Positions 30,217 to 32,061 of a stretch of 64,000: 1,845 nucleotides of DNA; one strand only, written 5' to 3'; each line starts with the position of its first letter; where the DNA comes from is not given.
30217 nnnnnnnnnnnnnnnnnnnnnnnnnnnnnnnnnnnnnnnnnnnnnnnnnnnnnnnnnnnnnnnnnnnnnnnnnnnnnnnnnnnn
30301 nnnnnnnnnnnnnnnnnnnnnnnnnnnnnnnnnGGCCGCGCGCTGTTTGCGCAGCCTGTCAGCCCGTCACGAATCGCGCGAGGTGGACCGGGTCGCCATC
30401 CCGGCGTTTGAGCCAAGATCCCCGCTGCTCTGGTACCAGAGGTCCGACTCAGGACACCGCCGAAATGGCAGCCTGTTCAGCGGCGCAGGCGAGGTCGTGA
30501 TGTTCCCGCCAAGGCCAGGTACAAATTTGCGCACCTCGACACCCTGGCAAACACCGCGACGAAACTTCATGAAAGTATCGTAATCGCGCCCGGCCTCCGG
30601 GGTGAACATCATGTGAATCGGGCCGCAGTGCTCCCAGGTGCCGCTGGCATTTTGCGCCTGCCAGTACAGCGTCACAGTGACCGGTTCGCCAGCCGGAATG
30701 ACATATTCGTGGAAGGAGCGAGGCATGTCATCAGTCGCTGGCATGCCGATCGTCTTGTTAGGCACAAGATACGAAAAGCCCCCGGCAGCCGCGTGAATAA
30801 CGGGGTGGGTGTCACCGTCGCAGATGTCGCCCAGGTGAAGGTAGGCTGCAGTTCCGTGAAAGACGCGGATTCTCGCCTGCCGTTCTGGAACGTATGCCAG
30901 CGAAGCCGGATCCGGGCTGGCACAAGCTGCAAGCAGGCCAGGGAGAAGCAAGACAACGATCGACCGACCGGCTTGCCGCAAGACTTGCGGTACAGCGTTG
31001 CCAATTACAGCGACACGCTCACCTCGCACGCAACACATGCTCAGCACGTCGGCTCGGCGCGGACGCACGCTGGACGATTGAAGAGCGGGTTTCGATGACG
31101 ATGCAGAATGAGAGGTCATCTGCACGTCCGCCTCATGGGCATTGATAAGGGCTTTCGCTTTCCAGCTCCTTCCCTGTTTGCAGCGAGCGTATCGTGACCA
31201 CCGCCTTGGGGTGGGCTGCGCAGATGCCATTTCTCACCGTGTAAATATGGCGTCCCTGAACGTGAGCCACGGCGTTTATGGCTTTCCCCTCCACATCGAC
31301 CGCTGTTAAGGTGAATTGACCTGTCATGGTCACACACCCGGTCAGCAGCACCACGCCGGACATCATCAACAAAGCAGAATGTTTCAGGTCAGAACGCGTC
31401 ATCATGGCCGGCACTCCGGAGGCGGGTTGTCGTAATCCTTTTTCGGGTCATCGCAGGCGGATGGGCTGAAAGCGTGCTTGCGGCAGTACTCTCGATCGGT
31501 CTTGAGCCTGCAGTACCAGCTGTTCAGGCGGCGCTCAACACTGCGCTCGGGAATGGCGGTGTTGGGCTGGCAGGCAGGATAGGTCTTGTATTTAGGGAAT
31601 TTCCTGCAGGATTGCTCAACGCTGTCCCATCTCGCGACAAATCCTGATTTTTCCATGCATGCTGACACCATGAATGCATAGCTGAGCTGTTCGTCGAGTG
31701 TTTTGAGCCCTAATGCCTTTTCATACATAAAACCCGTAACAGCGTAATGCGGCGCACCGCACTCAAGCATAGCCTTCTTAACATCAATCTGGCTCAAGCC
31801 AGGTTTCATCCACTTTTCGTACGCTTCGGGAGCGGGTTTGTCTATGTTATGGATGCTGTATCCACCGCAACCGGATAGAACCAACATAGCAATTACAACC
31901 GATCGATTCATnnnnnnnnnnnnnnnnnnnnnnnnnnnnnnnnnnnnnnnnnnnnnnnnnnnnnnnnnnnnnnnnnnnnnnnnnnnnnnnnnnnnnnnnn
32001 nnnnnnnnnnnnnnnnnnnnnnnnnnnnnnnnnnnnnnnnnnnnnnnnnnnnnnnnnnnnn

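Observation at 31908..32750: Lipase-fold toxin tip on a short, VENN-less CdiA-like protein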

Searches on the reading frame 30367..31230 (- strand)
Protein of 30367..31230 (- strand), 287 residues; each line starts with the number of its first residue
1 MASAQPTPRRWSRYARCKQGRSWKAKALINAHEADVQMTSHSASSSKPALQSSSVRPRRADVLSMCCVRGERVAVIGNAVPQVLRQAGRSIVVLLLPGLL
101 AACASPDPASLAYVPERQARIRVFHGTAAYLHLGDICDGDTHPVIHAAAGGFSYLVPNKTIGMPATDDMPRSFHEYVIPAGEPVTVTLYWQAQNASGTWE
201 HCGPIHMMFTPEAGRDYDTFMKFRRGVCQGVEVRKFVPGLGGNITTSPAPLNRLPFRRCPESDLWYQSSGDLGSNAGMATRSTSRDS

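Call 4: search_protein_families(library=pfam, proteins=[window:30367-31230:-], max_evalue=0.01)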
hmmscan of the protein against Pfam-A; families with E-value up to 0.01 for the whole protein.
window:30367-31230:- (287 aa): 0 families

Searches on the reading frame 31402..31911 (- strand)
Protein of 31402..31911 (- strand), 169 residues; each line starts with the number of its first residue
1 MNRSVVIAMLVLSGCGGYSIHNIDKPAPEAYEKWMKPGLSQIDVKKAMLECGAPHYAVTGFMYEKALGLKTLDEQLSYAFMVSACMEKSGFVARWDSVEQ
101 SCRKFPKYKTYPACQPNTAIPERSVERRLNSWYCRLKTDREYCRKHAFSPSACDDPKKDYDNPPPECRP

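Call 4: search_protein_families(library=pfam, proteins=[window:31402-31911:-], max_evalue=0.01)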
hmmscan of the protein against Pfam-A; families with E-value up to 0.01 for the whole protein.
window:31402-31911:- (169 aa): 0 families

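Call 7: search_protein_families(library=ncbifam, proteins=[window:31402-31911:-], max_evalue=1)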
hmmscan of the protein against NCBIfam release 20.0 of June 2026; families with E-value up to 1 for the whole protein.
window:31402-31911:- (169 aa): 0 families

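Call 41: find_homologous_proteins(query=window:31402-31911:-, max_evalue=0.001)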
Query window:31402-31911:- (169 aa): 52 proteins with E <= 0.001 among 79 candidates.
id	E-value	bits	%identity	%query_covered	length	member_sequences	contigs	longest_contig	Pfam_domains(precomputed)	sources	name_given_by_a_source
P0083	1.4e-105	369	91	100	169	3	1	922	-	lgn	-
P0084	6.6e-92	325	80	100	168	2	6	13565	-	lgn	-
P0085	7.0e-81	289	70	99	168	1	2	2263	-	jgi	jgi:hypothetical protein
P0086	2.0e-79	284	76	92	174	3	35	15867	-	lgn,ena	-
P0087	2.4e-77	277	68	100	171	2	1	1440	-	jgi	jgi:hypothetical protein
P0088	1.7e-76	274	65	100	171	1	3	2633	-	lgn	-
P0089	6.8e-75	269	65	100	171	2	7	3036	-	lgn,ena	-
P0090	1.1e-69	252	80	78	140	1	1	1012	-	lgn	-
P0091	1.8e-69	252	67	92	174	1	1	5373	-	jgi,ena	-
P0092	7.1e-69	250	64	98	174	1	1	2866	-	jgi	jgi:hypothetical protein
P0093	2.0e-68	248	66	92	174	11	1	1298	-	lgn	-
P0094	1.1e-67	246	60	100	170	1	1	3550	-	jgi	jgi:hypothetical protein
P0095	3.1e-67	244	63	98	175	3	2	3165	-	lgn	-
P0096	1.9e-65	238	60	98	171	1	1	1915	-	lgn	-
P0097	1.8e-64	235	59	98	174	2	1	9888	-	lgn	-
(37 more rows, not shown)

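Call 50: predict_structure(alignment_id=A2)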
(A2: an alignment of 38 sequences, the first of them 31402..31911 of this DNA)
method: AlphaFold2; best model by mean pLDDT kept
length: 169 residues; sequences in the alignment: 38
mean_pLDDT: 91.0   pTM: 0.80
mean pLDDT of the five models: 91.0, 90.6, 90.3, 90.1, 89.2
residues with pLDDT >= 90: 138; 70-90: 14; 50-70: 14; < 50: 3
segments of 3 or more residues with pLDDT < 50: 17-19
pLDDT, mean of each block of 10 residues (from residue 1): 72 57 74 95 98 96 96 97 98 95 95 96 98 98 96 95 96
secondary structure, 60 per line:
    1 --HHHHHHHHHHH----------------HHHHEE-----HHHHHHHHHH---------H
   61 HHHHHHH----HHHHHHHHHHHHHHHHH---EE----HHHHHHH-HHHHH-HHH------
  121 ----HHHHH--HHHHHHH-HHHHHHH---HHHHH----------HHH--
elements in order: H3-13 H30-33 H41-50 H60-67 H72-88 H98-104 H106-110 H125-129 H132-138 H140-146 H150-154

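Call 53: fold_search(model_id=the predicted structure, library=pdb)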
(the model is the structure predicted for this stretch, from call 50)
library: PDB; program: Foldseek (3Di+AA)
matches with E <= 10: 2; with E <= 0.001: 0
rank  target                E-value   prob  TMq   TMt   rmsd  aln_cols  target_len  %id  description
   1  5ww9_C                4.1e+00  0.04  0.17  0.18  16.6       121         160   17  Crystal structure of R73E mutant of the second DNA-Binding protein under starvation from Mycobacterium smegmatis (released 2017-08-09)
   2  1eb6                  8.1e+00  0.10  0.19  0.19   6.9        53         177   11  Deuterolysin from Aspergillus oryzae (released 2001-11-23)
